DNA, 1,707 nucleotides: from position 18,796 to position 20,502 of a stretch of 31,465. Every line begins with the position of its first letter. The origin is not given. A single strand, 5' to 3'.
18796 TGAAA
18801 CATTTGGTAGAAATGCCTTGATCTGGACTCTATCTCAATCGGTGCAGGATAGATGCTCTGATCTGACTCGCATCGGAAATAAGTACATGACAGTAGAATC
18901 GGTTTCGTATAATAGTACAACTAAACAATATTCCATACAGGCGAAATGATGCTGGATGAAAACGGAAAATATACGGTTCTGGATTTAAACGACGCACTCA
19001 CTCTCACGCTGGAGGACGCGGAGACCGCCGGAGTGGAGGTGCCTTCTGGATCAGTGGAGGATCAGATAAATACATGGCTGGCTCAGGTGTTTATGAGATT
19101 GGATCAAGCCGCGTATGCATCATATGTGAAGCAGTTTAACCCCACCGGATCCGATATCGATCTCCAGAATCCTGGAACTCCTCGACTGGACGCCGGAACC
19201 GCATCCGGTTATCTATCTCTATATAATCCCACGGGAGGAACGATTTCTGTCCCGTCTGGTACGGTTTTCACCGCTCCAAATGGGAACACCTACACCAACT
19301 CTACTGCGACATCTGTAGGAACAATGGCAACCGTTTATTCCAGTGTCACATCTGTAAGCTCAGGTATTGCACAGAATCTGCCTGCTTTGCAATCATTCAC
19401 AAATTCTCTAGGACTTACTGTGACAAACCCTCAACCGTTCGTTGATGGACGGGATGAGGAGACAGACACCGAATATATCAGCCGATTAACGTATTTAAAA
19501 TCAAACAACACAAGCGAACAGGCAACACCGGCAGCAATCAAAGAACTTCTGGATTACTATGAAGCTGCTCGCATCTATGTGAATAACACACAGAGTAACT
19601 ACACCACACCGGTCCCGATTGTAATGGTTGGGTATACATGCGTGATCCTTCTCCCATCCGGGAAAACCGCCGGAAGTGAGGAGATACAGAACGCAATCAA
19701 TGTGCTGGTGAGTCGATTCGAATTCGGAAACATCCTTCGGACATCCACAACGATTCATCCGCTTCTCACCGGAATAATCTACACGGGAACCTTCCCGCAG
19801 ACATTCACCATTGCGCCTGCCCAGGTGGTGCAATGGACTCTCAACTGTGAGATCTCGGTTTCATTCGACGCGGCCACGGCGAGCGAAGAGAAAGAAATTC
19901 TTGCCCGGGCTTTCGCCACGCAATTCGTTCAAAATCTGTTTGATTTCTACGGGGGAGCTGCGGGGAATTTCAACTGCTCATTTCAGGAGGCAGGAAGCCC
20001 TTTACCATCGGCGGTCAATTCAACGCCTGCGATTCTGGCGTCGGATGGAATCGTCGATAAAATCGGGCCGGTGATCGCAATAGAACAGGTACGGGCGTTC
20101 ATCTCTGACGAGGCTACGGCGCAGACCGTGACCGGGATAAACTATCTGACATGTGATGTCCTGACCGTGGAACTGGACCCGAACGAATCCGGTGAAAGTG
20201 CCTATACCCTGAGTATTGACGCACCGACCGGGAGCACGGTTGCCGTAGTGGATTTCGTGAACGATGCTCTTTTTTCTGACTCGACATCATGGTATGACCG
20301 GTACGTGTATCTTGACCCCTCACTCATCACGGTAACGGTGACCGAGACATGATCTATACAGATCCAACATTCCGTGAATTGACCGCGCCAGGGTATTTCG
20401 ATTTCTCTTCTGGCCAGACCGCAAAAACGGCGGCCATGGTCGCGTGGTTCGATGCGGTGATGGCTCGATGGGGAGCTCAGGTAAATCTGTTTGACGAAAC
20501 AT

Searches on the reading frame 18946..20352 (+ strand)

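Call 27: search_protein_families(library=phrogs, proteins=[window:18946-20352:+], max_evalue=0.00001)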
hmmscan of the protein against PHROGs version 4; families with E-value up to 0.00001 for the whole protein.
window:18946-20352:+ (468 aa): 1 family
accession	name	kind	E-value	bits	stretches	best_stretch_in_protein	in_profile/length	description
phrog_6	-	tail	9.6e-17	61.8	1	9-251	67-298/548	baseplate wedge subunit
